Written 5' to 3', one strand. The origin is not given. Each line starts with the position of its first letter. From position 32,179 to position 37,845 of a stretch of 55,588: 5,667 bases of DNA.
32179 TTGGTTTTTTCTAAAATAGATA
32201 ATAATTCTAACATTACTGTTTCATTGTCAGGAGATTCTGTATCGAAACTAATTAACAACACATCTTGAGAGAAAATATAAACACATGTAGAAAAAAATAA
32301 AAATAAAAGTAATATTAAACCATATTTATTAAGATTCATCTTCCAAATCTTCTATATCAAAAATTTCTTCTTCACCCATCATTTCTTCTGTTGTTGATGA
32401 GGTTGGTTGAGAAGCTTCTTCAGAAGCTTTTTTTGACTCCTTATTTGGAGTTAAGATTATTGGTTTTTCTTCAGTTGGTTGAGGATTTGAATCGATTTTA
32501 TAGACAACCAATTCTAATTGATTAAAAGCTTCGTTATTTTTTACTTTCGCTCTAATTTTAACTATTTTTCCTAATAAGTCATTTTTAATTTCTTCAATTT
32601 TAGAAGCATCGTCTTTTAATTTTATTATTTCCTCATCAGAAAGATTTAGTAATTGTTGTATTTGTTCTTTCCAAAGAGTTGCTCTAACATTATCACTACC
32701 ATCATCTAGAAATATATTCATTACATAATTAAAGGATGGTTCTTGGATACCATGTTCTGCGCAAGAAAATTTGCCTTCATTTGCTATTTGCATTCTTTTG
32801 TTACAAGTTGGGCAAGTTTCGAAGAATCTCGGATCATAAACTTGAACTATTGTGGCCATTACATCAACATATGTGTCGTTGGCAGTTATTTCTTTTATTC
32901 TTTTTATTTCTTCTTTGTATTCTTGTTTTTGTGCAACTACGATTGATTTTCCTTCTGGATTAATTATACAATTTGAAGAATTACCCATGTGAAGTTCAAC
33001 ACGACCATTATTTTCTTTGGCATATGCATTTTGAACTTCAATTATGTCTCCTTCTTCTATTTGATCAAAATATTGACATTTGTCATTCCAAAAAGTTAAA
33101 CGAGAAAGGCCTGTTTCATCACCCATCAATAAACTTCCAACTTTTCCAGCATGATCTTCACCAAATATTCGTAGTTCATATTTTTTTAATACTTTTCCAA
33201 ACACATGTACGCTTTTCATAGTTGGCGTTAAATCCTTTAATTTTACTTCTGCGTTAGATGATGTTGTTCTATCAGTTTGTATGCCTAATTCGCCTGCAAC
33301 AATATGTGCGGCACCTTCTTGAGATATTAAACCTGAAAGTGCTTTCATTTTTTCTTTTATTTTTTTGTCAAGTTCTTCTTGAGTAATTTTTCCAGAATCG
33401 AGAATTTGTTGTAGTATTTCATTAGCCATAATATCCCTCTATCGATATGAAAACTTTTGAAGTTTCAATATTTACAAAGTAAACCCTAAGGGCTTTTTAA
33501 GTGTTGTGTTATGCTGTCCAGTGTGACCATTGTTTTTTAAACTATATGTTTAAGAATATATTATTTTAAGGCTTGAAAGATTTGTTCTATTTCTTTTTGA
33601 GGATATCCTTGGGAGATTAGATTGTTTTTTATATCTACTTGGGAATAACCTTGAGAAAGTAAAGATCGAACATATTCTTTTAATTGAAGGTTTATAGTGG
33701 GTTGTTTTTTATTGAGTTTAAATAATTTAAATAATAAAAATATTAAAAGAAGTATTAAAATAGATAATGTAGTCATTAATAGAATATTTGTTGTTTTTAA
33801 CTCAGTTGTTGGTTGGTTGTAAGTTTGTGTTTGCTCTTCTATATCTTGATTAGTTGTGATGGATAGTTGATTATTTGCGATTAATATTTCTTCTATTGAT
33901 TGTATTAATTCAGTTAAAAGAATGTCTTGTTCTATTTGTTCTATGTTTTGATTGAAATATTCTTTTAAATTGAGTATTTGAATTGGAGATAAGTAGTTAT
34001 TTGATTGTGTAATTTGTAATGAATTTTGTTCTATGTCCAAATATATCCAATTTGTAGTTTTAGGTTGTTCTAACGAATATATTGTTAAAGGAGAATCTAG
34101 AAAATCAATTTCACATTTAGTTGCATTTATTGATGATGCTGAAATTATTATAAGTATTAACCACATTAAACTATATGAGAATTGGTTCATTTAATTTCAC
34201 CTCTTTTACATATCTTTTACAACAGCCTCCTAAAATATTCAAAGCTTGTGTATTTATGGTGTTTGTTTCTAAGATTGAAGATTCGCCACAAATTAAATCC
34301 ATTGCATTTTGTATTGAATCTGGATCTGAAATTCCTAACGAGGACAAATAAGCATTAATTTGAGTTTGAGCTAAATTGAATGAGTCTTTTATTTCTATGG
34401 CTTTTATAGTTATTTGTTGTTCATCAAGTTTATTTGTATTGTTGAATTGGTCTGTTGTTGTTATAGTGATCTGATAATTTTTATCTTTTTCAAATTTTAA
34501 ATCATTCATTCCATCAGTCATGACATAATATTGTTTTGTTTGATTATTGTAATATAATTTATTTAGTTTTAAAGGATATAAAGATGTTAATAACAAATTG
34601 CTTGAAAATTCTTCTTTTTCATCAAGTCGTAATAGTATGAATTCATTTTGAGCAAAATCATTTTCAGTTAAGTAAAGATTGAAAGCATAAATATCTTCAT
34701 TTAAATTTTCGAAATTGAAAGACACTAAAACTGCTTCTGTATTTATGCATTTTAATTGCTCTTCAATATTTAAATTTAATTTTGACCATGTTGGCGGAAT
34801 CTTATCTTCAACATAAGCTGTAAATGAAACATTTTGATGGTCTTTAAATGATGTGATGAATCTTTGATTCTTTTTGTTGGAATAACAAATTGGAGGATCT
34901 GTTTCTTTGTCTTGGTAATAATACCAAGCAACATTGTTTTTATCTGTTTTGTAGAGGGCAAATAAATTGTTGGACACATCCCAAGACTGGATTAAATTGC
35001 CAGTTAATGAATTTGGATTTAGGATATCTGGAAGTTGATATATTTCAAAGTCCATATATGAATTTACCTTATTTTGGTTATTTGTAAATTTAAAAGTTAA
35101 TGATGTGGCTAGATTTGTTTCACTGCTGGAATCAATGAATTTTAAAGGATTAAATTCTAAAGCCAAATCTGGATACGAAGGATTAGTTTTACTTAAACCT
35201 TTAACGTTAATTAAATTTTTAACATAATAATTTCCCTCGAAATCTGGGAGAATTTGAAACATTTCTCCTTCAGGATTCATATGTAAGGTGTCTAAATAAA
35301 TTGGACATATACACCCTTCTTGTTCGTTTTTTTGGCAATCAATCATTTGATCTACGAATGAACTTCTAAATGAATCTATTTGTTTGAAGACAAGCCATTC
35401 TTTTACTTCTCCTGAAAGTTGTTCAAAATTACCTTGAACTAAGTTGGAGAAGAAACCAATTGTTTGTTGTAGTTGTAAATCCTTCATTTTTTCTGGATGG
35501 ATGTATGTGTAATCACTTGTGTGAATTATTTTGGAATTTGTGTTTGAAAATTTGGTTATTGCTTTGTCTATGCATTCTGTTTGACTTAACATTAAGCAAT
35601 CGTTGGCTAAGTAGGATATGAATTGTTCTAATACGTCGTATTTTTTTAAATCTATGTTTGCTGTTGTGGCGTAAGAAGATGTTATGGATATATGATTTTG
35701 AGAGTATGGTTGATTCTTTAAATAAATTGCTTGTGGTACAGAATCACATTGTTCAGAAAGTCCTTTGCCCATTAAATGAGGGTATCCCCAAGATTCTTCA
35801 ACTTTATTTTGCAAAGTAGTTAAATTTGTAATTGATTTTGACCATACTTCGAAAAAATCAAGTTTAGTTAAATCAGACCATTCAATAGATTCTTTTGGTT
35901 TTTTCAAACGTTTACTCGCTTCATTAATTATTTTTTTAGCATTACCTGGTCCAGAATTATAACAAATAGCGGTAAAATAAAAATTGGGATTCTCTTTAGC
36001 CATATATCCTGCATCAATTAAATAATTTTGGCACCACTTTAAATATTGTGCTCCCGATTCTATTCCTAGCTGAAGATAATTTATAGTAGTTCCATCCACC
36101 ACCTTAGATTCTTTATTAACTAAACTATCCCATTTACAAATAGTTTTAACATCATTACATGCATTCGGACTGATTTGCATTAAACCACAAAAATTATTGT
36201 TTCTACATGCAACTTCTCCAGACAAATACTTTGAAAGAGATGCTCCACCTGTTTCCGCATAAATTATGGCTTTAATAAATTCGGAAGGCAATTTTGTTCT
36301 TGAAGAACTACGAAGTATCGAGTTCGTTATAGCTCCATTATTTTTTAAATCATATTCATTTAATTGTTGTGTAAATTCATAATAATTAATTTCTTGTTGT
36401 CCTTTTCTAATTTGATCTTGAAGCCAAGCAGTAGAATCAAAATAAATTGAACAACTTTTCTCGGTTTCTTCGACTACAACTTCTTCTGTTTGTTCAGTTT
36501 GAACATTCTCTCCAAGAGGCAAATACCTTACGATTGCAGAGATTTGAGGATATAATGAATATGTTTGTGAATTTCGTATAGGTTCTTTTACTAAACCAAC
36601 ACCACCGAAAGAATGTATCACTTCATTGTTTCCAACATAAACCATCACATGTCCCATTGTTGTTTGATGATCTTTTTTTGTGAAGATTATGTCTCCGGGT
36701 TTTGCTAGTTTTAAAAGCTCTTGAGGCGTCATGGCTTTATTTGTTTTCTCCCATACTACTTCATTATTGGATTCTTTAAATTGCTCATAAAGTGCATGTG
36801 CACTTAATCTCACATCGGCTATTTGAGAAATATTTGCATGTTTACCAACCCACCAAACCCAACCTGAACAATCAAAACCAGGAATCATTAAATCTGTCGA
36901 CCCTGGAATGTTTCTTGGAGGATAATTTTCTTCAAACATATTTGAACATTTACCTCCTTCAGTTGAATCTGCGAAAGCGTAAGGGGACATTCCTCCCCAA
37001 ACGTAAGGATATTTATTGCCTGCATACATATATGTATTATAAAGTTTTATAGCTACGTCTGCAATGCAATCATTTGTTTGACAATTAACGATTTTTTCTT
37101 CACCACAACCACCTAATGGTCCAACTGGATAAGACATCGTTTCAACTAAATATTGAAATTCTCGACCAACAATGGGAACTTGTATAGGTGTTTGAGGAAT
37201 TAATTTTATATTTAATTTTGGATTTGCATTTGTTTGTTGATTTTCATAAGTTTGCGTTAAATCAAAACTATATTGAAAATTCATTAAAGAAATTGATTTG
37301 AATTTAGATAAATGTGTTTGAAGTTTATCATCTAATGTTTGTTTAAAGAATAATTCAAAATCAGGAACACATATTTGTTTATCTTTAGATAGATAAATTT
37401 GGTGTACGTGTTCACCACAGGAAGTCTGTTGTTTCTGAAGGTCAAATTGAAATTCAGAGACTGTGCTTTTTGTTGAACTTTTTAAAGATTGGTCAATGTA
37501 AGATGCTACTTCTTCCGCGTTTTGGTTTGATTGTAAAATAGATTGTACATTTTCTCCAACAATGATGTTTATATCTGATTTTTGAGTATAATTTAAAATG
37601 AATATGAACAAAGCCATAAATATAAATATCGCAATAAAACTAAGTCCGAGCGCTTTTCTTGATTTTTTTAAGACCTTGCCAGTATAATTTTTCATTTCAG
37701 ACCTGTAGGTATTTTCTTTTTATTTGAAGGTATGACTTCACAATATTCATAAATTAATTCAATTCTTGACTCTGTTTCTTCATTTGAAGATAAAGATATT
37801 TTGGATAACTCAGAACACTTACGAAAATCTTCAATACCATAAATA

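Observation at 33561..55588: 22-kb co-directional operon in which 15 of at least 19 proteins carry type IV-pilin-like (class III) N-termini, alongside giant Cys-rich surface proteins and a murein hydrolase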

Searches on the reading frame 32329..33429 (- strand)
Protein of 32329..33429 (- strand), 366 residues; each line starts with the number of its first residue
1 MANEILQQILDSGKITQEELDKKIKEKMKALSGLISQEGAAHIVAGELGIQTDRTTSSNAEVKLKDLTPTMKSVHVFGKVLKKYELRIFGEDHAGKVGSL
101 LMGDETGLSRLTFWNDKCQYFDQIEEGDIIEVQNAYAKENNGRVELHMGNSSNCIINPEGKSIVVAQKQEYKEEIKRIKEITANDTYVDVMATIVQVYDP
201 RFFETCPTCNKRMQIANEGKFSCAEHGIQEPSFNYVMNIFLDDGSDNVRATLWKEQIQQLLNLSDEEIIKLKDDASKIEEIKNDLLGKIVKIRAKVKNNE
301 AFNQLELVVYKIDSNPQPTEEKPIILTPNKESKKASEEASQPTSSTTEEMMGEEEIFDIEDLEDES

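Call 8: search_protein_families(library=pfam, max_evalue=0.01, proteins=[window:32329-33429:-])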
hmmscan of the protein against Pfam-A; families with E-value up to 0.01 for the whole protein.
window:32329-33429:- (366 aa): 6 families
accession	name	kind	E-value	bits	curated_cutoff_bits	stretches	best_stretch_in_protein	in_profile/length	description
PF08646.16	Rep_fac-A_C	-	1.4e-14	54.5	28.5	1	187-303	1-122/146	Replication factor-A C terminal domain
PF01336.31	tRNA_anti-codon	-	2.1e-11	44.1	27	1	75-147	2-68/75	OB-fold nucleic acid binding domain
PF16900.11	REPA_OB_2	-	4.2e-06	27.1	27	0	100-157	42-98/98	Replication protein A OB domain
PF17244.8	CDC24_OB3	-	5e-05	23.6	25.4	1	66-275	1-208/216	Cell division control protein 24, OB domain 3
PF21473.3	Ssb-like_OB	-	0.0018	18.9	24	0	92-146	36-87/97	Single-stranded DNA binding protein Ssb-like, OB fold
PF09999.14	DUF2240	-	0.0077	16.3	22.3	1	3-53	88-138/144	Uncharacterized protein conserved in archaea (DUF2240)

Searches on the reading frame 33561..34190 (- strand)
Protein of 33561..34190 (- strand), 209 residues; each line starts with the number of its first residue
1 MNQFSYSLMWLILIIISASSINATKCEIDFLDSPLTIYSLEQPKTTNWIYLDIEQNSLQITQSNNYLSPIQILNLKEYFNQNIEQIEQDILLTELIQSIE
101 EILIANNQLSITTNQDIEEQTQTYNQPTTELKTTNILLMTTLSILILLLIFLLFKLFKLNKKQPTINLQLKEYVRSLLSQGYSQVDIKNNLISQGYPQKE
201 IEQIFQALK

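Call 8: search_protein_families(library=pfam, max_evalue=0.01, proteins=[window:33561-34190:-])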
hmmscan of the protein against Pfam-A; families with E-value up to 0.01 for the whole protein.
window:33561-34190:- (209 aa): 0 families

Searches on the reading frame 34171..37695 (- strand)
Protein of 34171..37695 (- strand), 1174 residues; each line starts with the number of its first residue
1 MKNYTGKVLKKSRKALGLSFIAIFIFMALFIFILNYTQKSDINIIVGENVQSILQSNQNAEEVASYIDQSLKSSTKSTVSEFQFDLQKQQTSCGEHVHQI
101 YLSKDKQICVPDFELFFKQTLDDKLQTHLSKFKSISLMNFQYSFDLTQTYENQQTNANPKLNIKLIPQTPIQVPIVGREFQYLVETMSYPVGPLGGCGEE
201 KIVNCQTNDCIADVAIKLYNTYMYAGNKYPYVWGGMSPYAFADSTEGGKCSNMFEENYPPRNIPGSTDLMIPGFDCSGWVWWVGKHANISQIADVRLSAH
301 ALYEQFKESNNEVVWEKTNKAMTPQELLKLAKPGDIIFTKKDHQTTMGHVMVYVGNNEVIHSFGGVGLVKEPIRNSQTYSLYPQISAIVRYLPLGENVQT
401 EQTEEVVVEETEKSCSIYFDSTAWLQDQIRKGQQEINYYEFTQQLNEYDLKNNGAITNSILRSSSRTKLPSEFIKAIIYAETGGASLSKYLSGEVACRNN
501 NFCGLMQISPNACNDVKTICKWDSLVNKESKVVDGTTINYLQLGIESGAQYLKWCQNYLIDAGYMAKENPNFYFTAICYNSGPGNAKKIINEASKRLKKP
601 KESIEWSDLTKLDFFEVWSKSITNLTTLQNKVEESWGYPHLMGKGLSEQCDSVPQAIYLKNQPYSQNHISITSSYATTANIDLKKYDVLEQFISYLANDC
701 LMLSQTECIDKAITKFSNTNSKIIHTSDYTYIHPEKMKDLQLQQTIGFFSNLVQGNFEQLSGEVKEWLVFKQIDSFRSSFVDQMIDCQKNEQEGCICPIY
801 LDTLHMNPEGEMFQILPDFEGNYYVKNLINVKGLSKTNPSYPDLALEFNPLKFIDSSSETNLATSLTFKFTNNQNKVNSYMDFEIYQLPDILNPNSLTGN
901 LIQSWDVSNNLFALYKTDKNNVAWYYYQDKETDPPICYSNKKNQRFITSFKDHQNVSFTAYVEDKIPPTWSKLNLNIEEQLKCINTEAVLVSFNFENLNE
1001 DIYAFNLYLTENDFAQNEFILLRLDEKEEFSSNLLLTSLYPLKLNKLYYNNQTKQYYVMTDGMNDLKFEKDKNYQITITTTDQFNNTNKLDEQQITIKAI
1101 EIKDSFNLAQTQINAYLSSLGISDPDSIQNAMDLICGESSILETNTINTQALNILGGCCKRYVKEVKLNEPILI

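Call 8: search_protein_families(library=pfam, max_evalue=0.01, proteins=[window:34171-37695:-])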
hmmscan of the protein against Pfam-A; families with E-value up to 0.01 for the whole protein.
window:34171-37695:- (1174 aa): 4 families
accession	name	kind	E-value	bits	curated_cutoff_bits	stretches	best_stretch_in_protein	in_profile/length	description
PF00877.26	NLPC_P60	-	1.1e-10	41.9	23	1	230-373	3-91/105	NlpC/P60 family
PF01464.25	SLT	-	3.4e-05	23.8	21.3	1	463-599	6-114/117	Transglycosylase SLT domain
PF18070.6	Cas9_PI2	-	0.007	17.5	27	0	1047-1094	6-52/59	CRISPR-Cas9 PI domain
PF08884.16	Flagellin_D3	-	0.007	17.2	24.2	1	1042-1083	26-65/91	Flagellin D3 domain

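Call 15: find_homologous_proteins(query=window:34171-37695:-, max_evalue=0.001)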
Query window:34171-37695:- (1174 aa): 9 proteins with E <= 0.001 among 7350 candidates.
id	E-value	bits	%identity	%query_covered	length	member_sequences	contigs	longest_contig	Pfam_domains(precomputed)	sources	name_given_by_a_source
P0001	0.0e+0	2346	88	100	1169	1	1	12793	PF00877.26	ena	-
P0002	1.2e-192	661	35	95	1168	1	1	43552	PF00877.26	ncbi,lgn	ncbi:MAG: C40 family peptidase [Candidatus Woesearchaeota archaeon]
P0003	8.4e-71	257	24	92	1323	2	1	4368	PF00877.26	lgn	-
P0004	8.9e-69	251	28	55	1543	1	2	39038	PF00877.26,PF01464.26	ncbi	ncbi:MAG: NlpC/P60 family protein [Nanoarchaeota archaeon]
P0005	2.5e-62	229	24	96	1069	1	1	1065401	PF00877.26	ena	-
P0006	2.1e-54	203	30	33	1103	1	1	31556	PF11860.14,PF00877.26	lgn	-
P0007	7.9e-45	171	29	30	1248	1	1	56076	PF00877.26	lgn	-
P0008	2.3e-42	163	31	33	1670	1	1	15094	PF11860.14,PF00877.26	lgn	-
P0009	8.3e-25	105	27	35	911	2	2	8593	PF00877.26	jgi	-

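Call 16: find_encoding_contigs(protein=P0002, flank=10000, max_places=2)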
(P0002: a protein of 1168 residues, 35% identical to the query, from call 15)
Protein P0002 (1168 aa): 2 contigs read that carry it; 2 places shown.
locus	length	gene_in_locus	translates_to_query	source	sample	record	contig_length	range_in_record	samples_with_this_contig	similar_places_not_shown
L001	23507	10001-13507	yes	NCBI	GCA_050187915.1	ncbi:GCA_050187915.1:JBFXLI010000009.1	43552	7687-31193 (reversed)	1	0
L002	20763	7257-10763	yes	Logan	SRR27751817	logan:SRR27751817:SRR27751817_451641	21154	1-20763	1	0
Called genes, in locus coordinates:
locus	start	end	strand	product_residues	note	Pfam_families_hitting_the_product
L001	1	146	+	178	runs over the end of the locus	-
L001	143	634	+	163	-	-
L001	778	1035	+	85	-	-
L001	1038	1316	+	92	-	-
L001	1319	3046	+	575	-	-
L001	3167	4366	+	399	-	-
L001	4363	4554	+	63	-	-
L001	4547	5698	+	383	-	-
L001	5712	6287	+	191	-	-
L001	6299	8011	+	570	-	-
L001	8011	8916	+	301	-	-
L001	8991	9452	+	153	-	-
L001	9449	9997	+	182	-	-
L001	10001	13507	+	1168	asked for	PF00877:NLPC_P60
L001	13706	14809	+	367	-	PF01336:tRNA_anti-codon (weak), PF08646:Rep_fac-A_C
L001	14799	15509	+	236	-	PF01522:Polysacc_deac_1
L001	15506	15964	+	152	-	PF04307:YdjM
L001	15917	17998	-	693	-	PF12698:ABC2_membrane_3, PF01061:ABC2_membrane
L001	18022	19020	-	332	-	PF02463:SMC_N, PF00005:ABC_tran, PF13304:AAA_21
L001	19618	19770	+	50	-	PF03911:Sec61_beta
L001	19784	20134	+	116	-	PF01849:NAC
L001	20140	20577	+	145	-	-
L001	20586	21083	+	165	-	-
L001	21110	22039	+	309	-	PF01555:N6_N4_Mtase (weak), PF01170:UPF0020, PF13847:Methyltransf_31, PF13649:Methyltransf_25 (weak)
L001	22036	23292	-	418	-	PF01326:PPDK_N (weak), PF01991:vATP-synt_E (weak)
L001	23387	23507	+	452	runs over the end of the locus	-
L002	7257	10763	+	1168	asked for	PF00877:NLPC_P60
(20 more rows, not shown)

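Call 17: find_encoding_contigs(protein=P0005, flank=10000, max_places=2)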
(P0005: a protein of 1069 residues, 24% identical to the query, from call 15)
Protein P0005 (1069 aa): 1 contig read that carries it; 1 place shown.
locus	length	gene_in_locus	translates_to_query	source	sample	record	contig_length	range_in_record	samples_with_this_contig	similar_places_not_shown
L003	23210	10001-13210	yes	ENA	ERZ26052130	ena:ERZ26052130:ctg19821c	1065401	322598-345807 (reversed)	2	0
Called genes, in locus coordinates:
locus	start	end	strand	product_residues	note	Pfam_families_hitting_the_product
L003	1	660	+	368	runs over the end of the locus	-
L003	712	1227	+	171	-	-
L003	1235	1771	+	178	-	-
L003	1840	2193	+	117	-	-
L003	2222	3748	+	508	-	-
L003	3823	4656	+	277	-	-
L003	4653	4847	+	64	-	-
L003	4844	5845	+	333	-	-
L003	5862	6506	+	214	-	-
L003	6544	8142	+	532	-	-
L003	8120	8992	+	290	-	-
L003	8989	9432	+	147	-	-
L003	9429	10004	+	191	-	-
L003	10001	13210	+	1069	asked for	PF00877:NLPC_P60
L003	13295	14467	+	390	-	PF01336:tRNA_anti-codon (faint), PF08646:Rep_fac-A_C (weak)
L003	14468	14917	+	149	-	PF04307:YdjM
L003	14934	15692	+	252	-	PF21948:LplA-B_cat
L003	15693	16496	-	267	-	PF21948:LplA-B_cat (faint)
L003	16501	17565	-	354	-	PF00871:Acetate_kinase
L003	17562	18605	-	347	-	PF01515:PTA_PTB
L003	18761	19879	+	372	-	PF00676:E1_dh, PF13292:DXP_synthase_N (faint)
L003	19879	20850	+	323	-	PF02779:Transket_pyr, PF02780:Transketolase_C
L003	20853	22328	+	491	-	PF00364:Biotin_lipoyl, PF25984:BSH_YknX (faint), PF25997:BSH_YhbJ, PF02817:E3_binding, PF00198:2-oxoacid_dh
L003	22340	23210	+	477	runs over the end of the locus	PF00890:FAD_binding_2, PF03486:HI0933_like (weak), PF07992:Pyr_redox_2, PF12831:FAD_oxidored, PF13450:NAD_binding_8 (weak), PF13738:Pyr_redox_3, PF00070:Pyr_redox, PF02852:Pyr_redox_dim, +1 more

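Call 29: search_solved_structures(query=window:34171-37695:-, max_evalue=0.01, show_alignments=0)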
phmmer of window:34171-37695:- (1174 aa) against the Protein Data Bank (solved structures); distinct sequences matched with E-value up to 0.01: 0.

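Call 39: search_protein_families(library=ncbifam, max_evalue=0.01, proteins=[window:34171-37695:-])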
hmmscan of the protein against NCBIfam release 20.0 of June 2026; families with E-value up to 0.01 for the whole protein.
window:34171-37695:- (1174 aa): 0 families

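Call 70: search_protein_families(library=pfam, max_evalue=1, proteins=[L003:1840-2193:+])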
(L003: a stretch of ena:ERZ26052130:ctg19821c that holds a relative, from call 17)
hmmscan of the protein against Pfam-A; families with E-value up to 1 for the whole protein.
L003:1840-2193:+ (117 aa): 3 families
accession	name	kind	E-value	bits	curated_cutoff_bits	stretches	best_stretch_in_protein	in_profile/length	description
PF13948.11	DUF4215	-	0.1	13.3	27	1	74-105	3-35/47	Domain of unknown function (DUF4215)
PF06387.16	Calcyon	-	0.14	12.6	25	1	23-87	63-124/180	D1 dopamine receptor-interacting protein (calcyon)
PF17028.10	8TM_micro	-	0.2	11.8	25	1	17-56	133-173/257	8TM Microsporidial transmembrane domain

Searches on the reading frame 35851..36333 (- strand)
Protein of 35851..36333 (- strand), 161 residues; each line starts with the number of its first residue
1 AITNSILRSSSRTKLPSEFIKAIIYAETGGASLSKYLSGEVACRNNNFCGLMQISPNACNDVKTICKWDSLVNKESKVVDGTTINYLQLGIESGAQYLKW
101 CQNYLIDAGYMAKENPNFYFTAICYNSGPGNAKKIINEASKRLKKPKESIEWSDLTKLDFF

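Call 97: search_solved_structures(query=window:35851-36333:-, max_evalue=1, show_alignments=2)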
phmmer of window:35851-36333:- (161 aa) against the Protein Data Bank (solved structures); distinct sequences matched with E-value up to 1: 8.
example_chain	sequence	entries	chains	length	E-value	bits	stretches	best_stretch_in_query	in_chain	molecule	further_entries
2qpx_A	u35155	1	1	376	0.0037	20.3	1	86-141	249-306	Predicted metal-dependent hydrolase of the TIM-barrel fold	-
6iss_A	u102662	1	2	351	0.11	15.5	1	56-89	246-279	Ligninase H8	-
6a6q_A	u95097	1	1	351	0.11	15.4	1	56-89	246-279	Ligninase H8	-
1b85_A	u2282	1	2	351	0.13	15.3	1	57-89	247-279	Ligninase H8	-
1b80_A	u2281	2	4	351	0.13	15.3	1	57-89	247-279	PROTEIN (RECOMBINANT LIGNIN PEROXIDASE H8) | PROTEIN (LIGNIN PEROXIDASE)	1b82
4mhn_A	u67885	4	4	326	0.62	13.1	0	47-82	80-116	Glutaminyl cyclase, putative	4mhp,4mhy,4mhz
7d1h_A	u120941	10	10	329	0.63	13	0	47-82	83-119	Glutaminyl-peptide cyclotransferase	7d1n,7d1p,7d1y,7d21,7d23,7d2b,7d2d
1lga_A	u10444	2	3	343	0.64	13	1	55-89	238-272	LIGNIN PEROXIDASE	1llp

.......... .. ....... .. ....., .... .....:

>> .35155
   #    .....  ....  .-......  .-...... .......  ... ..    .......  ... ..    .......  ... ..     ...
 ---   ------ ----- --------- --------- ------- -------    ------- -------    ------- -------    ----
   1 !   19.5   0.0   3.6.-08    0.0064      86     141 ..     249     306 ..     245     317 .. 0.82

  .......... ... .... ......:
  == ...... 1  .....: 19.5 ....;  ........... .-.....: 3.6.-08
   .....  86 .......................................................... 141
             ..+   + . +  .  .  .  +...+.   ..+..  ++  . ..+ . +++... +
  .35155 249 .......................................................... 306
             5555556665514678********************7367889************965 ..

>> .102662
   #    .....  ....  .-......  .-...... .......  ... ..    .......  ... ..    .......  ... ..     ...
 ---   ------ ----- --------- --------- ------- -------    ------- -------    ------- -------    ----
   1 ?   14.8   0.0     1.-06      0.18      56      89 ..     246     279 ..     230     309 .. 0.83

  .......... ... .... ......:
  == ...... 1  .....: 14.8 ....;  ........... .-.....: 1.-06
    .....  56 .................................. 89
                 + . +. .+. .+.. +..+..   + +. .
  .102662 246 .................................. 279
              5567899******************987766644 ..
